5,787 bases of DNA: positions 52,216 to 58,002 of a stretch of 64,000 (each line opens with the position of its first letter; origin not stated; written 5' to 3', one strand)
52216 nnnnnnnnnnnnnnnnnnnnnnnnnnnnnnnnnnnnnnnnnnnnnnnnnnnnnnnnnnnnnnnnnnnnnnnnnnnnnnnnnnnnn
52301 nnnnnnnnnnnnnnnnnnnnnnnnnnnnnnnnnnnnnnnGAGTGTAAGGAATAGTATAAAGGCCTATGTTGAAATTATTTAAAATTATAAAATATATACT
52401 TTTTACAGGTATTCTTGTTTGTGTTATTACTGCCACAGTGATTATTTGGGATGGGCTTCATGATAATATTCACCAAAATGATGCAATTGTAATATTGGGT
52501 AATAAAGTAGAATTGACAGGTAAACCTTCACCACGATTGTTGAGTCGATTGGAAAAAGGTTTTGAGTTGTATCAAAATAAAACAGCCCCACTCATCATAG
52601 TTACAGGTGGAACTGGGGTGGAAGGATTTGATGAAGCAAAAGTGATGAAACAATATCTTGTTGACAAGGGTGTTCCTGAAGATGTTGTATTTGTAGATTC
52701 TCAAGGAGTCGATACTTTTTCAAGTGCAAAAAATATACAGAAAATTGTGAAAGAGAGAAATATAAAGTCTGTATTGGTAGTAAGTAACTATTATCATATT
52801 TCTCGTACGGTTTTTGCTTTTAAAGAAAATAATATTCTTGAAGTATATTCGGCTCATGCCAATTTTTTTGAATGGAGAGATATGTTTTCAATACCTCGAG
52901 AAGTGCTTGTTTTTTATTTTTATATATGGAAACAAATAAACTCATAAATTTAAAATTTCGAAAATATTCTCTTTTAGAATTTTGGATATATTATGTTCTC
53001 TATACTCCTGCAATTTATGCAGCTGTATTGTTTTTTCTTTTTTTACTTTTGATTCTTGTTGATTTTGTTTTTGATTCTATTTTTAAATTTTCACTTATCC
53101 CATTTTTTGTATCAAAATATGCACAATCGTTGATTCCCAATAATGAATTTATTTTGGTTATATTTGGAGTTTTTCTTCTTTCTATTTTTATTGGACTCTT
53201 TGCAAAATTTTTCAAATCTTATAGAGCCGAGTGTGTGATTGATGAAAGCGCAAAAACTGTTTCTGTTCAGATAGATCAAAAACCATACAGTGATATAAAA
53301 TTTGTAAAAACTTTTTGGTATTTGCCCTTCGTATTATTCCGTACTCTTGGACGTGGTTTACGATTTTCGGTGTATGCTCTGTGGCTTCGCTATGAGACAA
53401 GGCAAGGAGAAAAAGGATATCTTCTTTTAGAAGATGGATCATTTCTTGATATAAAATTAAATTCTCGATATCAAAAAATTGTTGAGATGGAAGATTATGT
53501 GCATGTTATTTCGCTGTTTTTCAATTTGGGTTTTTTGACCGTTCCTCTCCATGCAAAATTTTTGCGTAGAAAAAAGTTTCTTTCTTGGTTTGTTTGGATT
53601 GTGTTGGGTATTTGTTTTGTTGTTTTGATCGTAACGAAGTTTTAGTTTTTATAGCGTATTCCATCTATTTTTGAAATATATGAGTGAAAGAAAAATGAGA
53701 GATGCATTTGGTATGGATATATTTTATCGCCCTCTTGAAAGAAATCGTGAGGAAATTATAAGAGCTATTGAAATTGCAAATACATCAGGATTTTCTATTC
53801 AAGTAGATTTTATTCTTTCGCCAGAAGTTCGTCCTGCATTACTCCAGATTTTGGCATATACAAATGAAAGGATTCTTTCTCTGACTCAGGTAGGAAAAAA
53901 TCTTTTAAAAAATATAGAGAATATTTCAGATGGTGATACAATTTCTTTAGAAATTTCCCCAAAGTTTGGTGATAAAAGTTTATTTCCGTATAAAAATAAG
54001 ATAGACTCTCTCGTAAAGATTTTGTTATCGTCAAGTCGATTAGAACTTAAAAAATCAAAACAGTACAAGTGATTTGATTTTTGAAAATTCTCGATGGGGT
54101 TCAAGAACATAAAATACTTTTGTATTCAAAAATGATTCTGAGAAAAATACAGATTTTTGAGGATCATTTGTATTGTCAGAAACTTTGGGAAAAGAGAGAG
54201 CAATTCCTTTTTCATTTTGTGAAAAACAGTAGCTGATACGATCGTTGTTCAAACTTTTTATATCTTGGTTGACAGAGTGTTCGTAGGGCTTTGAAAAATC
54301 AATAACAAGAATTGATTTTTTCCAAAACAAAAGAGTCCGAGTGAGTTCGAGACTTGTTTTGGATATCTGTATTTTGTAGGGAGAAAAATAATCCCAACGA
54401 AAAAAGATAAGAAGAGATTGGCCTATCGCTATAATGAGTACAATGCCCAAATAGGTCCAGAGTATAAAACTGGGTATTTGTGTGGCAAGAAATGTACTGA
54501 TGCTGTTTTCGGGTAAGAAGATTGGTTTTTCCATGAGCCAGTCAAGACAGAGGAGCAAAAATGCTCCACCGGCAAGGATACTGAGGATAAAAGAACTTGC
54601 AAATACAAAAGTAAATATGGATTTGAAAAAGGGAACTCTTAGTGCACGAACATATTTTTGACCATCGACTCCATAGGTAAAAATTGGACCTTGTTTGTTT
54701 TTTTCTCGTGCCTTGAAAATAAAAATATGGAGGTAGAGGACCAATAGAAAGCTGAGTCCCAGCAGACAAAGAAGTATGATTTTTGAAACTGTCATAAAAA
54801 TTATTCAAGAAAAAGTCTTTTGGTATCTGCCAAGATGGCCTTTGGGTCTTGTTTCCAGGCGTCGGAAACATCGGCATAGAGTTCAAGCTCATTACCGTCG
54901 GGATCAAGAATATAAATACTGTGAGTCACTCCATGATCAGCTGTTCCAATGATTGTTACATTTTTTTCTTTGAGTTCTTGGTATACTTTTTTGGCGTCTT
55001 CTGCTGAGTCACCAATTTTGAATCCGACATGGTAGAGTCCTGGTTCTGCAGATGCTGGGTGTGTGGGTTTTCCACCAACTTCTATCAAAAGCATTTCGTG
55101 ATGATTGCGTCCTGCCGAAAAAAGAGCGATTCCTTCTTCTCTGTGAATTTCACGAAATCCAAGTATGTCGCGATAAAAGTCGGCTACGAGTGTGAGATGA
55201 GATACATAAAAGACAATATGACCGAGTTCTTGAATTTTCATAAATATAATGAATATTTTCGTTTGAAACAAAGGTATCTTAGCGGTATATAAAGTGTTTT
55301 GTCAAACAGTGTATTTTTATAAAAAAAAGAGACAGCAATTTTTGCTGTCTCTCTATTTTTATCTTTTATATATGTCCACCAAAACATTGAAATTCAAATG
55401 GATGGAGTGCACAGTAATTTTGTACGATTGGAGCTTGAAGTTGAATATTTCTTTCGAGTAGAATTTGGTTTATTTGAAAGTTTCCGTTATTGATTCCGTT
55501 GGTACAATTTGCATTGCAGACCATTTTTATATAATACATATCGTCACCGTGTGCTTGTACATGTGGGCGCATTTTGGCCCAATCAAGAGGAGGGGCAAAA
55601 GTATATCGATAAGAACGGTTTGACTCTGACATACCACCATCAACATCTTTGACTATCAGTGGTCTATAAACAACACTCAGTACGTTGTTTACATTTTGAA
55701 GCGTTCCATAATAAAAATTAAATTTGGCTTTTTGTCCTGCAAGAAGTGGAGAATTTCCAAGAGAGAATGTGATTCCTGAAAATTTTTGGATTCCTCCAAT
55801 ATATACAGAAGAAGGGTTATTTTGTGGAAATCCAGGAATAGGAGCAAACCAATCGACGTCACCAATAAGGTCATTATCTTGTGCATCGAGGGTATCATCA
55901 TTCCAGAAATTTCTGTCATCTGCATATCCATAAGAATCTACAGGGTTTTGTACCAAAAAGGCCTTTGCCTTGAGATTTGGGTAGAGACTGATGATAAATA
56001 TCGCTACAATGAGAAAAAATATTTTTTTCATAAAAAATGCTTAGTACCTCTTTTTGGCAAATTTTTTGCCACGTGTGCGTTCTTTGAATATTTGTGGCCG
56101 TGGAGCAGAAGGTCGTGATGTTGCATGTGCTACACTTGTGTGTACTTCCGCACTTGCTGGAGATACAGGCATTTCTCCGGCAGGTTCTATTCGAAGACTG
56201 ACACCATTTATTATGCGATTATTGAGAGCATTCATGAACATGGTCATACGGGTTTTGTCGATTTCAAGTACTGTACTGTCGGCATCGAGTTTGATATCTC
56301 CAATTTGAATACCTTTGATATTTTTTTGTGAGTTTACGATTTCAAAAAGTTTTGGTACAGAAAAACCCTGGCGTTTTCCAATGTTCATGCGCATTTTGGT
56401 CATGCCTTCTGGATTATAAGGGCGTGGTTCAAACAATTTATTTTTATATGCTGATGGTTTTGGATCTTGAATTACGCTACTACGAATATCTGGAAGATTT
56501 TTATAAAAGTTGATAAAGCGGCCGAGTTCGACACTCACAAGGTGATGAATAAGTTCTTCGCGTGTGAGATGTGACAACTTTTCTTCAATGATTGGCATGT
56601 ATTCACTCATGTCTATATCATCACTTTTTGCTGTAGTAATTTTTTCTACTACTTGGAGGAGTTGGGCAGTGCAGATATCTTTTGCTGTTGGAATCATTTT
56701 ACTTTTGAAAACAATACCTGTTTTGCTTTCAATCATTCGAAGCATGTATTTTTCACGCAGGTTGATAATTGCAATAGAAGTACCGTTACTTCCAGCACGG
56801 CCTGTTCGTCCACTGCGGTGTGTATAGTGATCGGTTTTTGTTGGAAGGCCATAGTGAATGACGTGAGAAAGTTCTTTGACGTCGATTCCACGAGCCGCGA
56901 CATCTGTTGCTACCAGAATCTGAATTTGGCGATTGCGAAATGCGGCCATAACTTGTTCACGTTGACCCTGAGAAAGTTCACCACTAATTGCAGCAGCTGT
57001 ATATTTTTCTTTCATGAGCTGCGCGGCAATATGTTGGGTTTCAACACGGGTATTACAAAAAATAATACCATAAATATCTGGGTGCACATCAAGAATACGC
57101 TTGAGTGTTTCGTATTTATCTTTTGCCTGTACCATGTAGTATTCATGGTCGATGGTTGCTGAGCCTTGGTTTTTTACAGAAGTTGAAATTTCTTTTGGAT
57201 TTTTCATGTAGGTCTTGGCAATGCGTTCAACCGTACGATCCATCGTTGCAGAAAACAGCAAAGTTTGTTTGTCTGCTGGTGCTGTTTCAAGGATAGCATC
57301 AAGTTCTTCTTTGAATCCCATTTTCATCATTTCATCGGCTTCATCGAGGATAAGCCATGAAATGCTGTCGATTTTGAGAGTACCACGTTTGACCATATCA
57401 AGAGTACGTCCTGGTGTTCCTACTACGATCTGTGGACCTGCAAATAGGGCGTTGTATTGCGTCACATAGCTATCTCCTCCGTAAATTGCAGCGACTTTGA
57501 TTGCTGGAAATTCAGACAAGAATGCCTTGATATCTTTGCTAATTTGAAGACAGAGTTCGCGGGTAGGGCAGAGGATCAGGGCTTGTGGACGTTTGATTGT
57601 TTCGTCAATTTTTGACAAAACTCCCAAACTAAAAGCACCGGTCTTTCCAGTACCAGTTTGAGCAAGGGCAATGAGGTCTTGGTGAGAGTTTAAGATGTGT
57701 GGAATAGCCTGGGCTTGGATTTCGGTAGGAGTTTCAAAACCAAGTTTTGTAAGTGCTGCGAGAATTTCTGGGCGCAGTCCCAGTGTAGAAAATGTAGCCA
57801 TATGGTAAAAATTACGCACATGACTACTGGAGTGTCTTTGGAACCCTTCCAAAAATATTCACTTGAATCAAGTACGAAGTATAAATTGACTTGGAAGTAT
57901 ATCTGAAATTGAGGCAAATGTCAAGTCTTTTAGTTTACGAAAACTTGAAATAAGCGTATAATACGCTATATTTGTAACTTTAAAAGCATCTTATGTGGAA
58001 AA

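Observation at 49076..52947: Tightly packed co-directional array of small hydrolases: HD, ASCH, Nudix, EEP nuclease, Nudix, 2H phosphoesterase, DUF218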

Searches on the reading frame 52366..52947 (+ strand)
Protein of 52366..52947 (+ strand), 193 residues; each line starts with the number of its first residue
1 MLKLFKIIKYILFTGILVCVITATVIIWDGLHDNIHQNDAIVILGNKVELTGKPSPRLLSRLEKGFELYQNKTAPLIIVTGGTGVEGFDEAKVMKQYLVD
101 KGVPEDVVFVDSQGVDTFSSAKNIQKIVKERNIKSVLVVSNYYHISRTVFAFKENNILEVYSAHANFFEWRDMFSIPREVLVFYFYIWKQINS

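Call 4: search_protein_families(library=pfam, proteins=[window:52366-52947:+], max_evalue=0.01)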
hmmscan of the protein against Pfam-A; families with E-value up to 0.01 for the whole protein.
window:52366-52947:+ (193 aa): 1 family
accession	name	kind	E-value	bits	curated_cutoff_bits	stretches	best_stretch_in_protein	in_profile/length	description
PF02698.23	DUF218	-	6.5e-26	91.3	27.6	1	39-164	1-108/133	DUF218 domain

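Call 5: search_protein_families(library=ncbifam, proteins=[window:52366-52947:+], max_evalue=0.01)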
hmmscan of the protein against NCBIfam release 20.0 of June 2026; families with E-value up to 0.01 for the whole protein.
window:52366-52947:+ (193 aa): 2 families
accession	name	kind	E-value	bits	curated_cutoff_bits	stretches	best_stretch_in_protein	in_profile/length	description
NF007794.0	PRK10494.1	equivalog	9.2e-08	31.8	205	1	54-166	97-210/259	envelope biogenesis factor ElyC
NF008092.0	PRK10834.1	equivalog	4.4e-06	26.1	363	1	20-151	29-156/239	outer membrane permeability protein SanA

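Call 7: search_protein_families(library=padloc, proteins=[window:52366-52947:+], max_evalue=0.01)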
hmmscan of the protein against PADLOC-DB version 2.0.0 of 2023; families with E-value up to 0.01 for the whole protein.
window:52366-52947:+ (193 aa): 0 families

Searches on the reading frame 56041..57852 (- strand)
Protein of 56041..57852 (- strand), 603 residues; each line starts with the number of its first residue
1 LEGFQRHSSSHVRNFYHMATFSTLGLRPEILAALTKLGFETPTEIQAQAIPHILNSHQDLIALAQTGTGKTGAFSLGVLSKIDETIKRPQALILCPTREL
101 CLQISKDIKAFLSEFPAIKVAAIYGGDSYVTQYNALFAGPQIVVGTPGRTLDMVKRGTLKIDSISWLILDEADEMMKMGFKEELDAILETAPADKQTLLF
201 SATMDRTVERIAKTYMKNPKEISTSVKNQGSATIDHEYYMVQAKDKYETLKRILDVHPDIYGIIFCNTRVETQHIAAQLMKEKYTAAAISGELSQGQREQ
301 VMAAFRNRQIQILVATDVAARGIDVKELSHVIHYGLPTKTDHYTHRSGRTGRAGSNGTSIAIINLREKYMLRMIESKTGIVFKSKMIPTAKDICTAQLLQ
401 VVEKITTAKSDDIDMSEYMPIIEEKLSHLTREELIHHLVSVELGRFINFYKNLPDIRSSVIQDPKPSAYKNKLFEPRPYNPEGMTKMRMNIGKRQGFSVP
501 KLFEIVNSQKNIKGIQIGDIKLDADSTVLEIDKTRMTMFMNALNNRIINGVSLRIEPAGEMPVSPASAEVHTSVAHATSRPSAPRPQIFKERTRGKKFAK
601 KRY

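Call 15: find_related_loci(query=window:56041-57852:-, collection=genome_contigs, flank=10000)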
Query window:56041-57852:- (603 aa) in genome_contigs; peptide patterns used: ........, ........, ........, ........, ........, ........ (x = any residue, [..] = any of these).
40 stretches matched a pattern; 22 encode a relative of the query (tblastn E <= 1e-3); 22 distinct loci.
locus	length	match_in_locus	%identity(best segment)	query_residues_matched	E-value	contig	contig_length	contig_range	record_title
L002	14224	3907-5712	90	2-603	0e+0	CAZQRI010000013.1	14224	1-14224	MAG TPA_asm: uncultured Gammaproteobacteria bacterium isolate SRP298887_co1_343 genome assembly, contig: NODE_4367_lengt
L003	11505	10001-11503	81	15-515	0e+0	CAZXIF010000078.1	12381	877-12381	MAG TPA_asm: uncultured Gammaproteobacteria bacterium isolate binchicken_co203_499 genome assembly, contig: k141_4735022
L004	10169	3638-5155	37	30-549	3e-100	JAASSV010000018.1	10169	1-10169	MAG: Bacillales bacterium isolate KhS_metabat.25 KhS_C3156, whole genome shotgun sequence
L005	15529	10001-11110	46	15-383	4e-96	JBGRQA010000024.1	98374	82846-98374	MAG: Marinifilaceae bacterium isolate MAG7-MS28 MAG_Ocu_7_all_MS28_40, whole genome shotgun sequence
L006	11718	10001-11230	38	7-405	3e-91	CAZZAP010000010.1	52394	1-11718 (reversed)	MAG TPA_asm: uncultured Candidatus Izemoplasmatales bacterium isolate SRP077602_co5_536 genome assembly, contig: NODE_30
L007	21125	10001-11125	41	30-405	2e-90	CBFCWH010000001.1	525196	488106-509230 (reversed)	MAG TPA_asm: uncultured bacterium isolate ERR13917544_maxbin2_1 genome assembly, contig: ERZ26802894.2, whole genome sho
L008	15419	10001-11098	42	20-384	2e-89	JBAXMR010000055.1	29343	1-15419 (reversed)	MAG: Paludibacter sp. isolate ELA458 MAG458_55, whole genome shotgun sequence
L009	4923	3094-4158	40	21-376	1e-77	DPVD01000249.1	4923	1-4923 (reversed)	MAG TPA_asm: Candidatus Latescibacterota bacterium isolate UBA11886 contig_108779, whole genome shotgun sequence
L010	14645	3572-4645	39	21-380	7e-76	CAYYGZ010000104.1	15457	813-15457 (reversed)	MAG TPA_asm: uncultured bacterium isolate SRP308112_co1_409 genome assembly, contig: NODE_6576_length_15457_cov_4.946176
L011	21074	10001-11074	39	21-380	6e-75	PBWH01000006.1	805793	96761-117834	MAG: Gemmatimonadetes bacterium isolate RS821 1231, whole genome shotgun sequence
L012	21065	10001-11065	40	21-376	5e-72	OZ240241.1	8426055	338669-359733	MAG: Candidatus Latescibacterota bacterium isolate 5029ecf2-d60f-4a19-a35b-269815a0a5cf genome assembly, chromosome: 1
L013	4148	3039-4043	39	21-357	2e-71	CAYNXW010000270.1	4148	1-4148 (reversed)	MAG TPA_asm: uncultured Pirellulales bacterium isolate binchicken_co334_357 genome assembly, contig: NODE_45398_length_4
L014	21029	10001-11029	37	20-364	2e-70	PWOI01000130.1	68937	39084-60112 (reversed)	MAG: Elusimicrobia bacterium isolate CSSed10_371m CS-Sed10-C270, whole genome shotgun sequence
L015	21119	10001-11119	38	21-397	5e-70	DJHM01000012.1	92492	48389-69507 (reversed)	MAG TPA_asm: Latescibacteria bacterium UBA6620 UBA6620_contig_5856, whole genome shotgun sequence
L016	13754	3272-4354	36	18-380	8e-69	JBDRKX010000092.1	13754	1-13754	MAG: Elusimicrobiota bacterium isolate MEGAHIT-group-1.744 k141_600241, whole genome shotgun sequence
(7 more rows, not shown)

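Call 19: search_protein_families(library=pfam, proteins=[L002:12339-12986:-, L002:8139-9314:-, L002:13793-14194:-, L002:10089-11057:-], max_evalue=0.01)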
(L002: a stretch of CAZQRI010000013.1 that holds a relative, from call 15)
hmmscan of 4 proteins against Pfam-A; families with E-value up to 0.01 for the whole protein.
L002:12339-12986:- (215 aa): 13 families
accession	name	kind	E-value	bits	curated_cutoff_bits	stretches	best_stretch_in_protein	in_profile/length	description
PF08241.18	Methyltransf_11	-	1.2e-22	80.8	21.2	1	42-139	1-94/95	Methyltransferase domain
PF13649.12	Methyltransf_25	-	9.1e-22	78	27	1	42-136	2-97/97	Methyltransferase domain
PF13847.12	Methyltransf_31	-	1.4e-12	48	27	1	40-140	6-109/145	Methyltransferase domain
PF08242.18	Methyltransf_12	-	3.8e-11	44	30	1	42-138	1-98/98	Methyltransferase domain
PF01209.24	Ubie_methyltran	-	6.5e-10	39.2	20.1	1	40-141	50-152/233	ubiE/COQ5 methyltransferase family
PF03848.20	TehB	-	3.3e-09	36.9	20.4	1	39-146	32-140/193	Tellurite resistance protein TehB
PF13489.12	Methyltransf_23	-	6.1e-08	33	27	1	32-139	17-115/164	Methyltransferase domain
PF06080.18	DUF938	-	3.1e-07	30.8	27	1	28-139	15-136/202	Protein of unknown function (DUF938)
PF05148.21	Methyltransf_8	-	5.9e-05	23.5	27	1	17-139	52-155/219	Hypothetical methyltransferase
PF05724.17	TPMT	-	7.1e-05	23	26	1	45-165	45-177/218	Thiopurine S-methyltransferase (TPMT)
PF05175.20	MTS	-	0.0022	18.1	23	1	32-143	24-141/170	Methyltransferase small domain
PF20922.3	Anamorsin_N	-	0.0049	17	27.1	1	82-138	30-85/163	Anamorsin, N-terminal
PF05167.17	DUF711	-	0.0099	15.1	25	0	77-140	248-312/413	Uncharacterised ACR (DUF711)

L002:8139-9314:- (391 aa): 0 families

L002:13793-14194:- (133 aa): 1 family
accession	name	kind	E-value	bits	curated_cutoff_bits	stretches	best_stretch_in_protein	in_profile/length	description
PF01230.28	HIT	-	2.1e-08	35.1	21.5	1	9-89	26-97/98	HIT domain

L002:10089-11057:- (322 aa): 1 family
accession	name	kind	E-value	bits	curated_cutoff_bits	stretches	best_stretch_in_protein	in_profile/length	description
PF02698.23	DUF218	-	6.2e-26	91.3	27.6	1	39-164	1-108/133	DUF218 domain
